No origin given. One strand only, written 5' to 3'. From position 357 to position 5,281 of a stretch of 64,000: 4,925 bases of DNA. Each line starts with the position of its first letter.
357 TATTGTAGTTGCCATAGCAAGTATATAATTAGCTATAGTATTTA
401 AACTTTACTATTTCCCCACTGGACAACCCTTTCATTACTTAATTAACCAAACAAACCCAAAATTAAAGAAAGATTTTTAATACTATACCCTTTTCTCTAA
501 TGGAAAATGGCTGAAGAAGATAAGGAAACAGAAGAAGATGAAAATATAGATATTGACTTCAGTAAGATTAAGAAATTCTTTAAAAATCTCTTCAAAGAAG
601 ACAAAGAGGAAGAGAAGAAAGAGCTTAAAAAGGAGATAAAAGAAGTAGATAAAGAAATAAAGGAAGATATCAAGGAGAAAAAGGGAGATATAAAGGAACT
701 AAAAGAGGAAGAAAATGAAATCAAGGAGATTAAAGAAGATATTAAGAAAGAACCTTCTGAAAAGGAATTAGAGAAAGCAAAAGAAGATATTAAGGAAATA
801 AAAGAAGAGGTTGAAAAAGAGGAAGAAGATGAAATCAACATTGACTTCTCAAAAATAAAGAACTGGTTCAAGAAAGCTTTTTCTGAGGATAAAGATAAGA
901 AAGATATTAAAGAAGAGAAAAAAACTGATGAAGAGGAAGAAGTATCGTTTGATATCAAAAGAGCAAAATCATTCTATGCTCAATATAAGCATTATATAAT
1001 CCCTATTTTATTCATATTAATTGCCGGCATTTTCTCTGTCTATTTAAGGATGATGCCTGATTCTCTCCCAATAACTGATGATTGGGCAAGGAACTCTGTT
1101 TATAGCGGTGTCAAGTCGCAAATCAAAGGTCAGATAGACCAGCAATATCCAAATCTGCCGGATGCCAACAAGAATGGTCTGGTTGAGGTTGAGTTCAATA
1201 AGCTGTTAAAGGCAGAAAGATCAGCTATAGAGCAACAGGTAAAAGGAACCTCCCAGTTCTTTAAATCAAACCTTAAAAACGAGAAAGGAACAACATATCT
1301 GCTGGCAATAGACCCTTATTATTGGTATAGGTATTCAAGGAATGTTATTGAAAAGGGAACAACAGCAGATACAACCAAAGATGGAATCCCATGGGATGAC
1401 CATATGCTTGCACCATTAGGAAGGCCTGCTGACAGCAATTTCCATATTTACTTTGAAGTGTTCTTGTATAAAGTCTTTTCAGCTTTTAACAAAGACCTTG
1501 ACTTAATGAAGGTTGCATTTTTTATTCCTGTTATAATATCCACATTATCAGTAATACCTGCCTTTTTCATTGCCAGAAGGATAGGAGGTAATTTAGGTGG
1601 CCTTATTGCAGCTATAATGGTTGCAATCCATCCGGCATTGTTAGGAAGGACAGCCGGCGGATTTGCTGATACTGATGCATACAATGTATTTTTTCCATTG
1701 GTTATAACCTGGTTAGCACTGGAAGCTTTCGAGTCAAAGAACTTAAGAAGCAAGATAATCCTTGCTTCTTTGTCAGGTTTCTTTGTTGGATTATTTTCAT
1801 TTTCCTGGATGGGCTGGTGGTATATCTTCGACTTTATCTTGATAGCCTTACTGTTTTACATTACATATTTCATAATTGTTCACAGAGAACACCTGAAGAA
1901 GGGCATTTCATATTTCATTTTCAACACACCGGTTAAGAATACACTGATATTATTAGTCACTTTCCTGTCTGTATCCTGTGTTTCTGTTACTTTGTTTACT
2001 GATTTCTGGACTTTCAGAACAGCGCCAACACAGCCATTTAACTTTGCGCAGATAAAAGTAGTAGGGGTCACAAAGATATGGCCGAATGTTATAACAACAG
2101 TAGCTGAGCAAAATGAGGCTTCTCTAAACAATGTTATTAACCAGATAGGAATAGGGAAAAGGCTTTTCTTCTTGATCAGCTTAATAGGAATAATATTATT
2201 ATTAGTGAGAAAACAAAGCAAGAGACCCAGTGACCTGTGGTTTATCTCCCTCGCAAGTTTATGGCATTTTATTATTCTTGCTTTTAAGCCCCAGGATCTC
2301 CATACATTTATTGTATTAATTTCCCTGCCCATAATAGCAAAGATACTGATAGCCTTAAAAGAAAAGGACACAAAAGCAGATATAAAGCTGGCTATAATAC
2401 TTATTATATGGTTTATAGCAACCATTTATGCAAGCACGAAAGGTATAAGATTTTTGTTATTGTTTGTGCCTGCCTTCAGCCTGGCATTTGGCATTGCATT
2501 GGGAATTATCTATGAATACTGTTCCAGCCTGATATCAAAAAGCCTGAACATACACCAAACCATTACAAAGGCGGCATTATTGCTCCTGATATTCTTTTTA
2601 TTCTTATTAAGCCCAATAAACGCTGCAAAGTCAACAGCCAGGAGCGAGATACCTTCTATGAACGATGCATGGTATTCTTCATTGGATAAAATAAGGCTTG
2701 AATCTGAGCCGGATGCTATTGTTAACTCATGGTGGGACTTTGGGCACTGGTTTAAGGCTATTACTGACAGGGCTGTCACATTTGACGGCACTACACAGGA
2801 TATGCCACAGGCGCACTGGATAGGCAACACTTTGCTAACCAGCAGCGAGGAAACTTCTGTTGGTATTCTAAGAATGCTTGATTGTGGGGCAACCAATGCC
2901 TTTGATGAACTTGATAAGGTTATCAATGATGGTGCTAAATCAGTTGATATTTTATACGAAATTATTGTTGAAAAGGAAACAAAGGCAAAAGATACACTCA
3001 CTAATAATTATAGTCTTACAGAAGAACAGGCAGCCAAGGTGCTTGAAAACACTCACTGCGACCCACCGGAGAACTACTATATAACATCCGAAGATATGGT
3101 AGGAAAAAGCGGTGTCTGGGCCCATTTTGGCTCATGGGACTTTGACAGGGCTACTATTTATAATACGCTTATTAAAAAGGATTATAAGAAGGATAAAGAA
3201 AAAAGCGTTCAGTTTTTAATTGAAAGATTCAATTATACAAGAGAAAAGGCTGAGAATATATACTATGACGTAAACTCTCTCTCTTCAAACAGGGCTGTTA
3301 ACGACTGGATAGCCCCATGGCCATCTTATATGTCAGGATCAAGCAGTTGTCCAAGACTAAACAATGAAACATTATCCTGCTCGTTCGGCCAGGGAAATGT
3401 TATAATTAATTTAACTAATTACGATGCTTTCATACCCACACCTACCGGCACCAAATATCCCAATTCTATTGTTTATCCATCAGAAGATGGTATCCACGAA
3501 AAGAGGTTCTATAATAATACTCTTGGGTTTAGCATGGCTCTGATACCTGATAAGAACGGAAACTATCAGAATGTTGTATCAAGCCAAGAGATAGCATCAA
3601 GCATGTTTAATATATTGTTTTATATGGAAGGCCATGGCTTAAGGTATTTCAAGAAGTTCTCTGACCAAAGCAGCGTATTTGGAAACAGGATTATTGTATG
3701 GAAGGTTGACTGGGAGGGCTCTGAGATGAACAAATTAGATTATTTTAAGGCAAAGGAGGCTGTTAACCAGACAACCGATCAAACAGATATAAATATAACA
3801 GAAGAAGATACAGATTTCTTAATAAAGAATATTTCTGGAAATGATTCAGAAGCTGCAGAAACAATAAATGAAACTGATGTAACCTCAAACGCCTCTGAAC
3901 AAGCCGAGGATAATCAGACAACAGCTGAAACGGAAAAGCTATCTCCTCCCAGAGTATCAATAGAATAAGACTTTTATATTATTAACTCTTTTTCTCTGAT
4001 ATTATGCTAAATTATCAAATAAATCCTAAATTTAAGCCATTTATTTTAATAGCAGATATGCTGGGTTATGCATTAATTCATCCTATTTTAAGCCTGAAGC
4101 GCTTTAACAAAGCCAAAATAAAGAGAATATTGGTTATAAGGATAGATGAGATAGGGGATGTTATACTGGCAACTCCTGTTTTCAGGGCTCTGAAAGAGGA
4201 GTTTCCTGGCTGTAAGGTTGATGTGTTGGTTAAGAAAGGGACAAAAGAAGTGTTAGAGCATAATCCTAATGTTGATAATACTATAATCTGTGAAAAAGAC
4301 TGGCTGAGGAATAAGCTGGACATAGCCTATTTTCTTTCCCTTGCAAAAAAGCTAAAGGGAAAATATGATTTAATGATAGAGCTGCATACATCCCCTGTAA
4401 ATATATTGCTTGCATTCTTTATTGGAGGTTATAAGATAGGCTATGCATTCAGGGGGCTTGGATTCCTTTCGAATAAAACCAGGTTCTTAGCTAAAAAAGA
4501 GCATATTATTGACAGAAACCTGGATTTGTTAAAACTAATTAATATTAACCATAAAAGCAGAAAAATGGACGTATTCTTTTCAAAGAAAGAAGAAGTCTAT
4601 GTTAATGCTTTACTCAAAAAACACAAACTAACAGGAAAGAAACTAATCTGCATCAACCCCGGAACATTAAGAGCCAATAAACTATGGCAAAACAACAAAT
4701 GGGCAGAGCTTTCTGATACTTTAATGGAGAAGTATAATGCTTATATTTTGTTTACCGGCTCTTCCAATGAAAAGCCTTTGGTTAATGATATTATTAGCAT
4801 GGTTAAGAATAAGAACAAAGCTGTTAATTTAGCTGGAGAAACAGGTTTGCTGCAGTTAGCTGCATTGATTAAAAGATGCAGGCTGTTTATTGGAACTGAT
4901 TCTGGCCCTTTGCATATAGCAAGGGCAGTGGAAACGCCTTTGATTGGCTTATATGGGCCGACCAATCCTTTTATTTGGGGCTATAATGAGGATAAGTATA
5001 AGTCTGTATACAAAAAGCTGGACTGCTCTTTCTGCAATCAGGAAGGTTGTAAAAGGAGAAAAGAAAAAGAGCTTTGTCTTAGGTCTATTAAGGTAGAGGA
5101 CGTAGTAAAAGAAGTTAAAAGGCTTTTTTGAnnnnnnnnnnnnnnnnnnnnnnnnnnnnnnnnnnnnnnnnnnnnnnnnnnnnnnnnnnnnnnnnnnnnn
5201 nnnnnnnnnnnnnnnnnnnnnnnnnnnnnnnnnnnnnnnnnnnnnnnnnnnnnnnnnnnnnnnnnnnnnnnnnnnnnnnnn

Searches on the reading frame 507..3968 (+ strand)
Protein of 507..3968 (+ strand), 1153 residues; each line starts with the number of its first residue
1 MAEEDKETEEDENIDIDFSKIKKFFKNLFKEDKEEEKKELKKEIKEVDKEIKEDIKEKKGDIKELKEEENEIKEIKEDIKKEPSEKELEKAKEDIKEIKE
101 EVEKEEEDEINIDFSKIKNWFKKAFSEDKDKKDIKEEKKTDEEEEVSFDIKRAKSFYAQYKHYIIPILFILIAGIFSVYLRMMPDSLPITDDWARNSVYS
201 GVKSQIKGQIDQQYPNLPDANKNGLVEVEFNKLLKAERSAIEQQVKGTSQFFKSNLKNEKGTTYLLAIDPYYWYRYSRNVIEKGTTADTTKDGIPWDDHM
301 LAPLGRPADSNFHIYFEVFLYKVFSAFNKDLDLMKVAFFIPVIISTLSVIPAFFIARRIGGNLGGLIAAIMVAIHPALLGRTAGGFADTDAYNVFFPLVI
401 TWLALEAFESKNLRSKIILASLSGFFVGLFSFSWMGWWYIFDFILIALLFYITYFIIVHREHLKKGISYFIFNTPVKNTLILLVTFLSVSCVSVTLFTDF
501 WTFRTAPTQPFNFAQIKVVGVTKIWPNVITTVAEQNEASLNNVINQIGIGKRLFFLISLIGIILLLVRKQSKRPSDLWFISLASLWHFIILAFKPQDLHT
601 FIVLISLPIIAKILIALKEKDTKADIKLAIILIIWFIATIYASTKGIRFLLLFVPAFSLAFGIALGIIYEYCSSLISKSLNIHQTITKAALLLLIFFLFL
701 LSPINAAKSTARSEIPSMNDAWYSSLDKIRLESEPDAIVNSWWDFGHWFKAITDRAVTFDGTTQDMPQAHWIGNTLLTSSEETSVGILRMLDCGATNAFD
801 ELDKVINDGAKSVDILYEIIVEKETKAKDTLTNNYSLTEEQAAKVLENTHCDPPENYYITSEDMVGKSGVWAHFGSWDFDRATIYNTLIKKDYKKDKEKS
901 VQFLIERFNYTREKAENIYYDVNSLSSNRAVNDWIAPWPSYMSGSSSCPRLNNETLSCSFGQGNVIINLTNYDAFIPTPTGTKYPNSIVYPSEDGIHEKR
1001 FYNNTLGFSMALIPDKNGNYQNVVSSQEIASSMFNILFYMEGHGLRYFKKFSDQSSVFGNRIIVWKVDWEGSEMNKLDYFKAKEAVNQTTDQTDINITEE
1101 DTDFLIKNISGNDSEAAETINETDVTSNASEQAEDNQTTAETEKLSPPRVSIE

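Call 5: search_protein_families(library=pfam, proteins=[window:507-3968:+], max_evalue=0.01)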
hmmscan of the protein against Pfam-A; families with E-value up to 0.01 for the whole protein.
window:507-3968:+ (1153 aa): 2 families
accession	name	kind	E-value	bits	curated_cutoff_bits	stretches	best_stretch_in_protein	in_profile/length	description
PF02516.20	STT3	-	6e-46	158.2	24.5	1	257-698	21-396/405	Oligosaccharyl transferase STT3, N-terminal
PF21436.2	STT3-PglB_core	-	0.0023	18.9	23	1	738-879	4-129/131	STT3/PglB/AglB core domain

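Call 10: search_protein_families(library=ncbifam, proteins=[window:507-3968:+], max_evalue=0.01)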
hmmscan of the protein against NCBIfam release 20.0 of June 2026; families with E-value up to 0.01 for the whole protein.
window:507-3968:+ (1153 aa): 2 families
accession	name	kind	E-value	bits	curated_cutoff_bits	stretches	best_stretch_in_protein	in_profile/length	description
TIGR04154.1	archaeo_STT3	subfamily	4.4e-21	75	450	1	333-758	94-553/831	oligosaccharyl transferase, archaeosortase A system-associated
NF050801.1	ProtGlycPglB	equivalog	3.4e-09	35.8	1300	2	314-503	80-254/713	undecaprenyl-diphosphooligosaccharide--protein glycotransferase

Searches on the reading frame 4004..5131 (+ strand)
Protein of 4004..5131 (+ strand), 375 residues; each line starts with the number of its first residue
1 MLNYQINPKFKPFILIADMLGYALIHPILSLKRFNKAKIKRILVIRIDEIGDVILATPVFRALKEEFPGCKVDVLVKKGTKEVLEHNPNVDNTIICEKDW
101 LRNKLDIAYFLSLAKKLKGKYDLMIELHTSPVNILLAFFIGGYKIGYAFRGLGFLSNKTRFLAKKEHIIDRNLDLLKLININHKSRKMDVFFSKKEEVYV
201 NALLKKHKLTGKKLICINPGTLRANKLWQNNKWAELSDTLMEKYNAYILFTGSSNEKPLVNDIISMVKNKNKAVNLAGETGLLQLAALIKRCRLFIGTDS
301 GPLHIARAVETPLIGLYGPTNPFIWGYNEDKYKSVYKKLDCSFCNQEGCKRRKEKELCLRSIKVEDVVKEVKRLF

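Call 5: search_protein_families(library=pfam, proteins=[window:4004-5131:+], max_evalue=0.01)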
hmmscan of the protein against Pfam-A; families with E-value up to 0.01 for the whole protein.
window:4004-5131:+ (375 aa): 2 families
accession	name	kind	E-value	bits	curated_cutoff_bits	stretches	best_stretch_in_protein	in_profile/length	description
PF01075.23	Glyco_transf_9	-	3.7e-40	138.3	22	1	111-351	2-243/247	Glycosyltransferase family 9 (heptosyltransferase)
PF04230.19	PS_pyruv_trans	-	0.0078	16.6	25.3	0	222-298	179-258/280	Polysaccharide pyruvyl transferase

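Call 10: search_protein_families(library=ncbifam, proteins=[window:4004-5131:+], max_evalue=0.01)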
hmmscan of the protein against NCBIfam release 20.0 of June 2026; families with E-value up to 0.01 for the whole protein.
window:4004-5131:+ (375 aa): 8 families
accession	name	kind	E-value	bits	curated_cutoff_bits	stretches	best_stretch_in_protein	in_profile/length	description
NF007742.0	PRK10422.1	equivalog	4.5e-48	163.8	467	1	37-373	3-341/352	lipopolysaccharide core heptosyltransferase RfaQ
TIGR02201.1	heptsyl_trn_III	equivalog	2.3e-46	158.4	170.2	1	41-374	1-342/344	putative lipopolysaccharide heptosyltransferase III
TIGR02195.1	heptsyl_trn_II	equivalog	3.5e-42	144.7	134.6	1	41-374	1-337/339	lipopolysaccharide heptosyltransferase II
TIGR02193.1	heptsyl_trn_I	equivalog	8.6e-30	104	185.3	1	41-331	1-295/320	lipopolysaccharide heptosyltransferase I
NF008162.0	PRK10916.1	equivalog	5.5e-25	88.3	569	1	41-322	2-292/348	ADP-heptose--LPS heptosyltransferase RfaF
NF008204.0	PRK10964.1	equivalog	9.5e-15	54.5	437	1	41-333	2-296/322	lipopolysaccharide heptosyltransferase RfaC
TIGR04414.1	hepto_Aah_TibC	equivalog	0.0002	20.5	200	1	208-346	200-341/374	autotransporter strand-loop-strand O-heptosyltransferase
TIGR04372.1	glycosyl_04372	domain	0.0028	17.1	45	1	288-339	82-132/207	TIGR04372 family glycosyltransferase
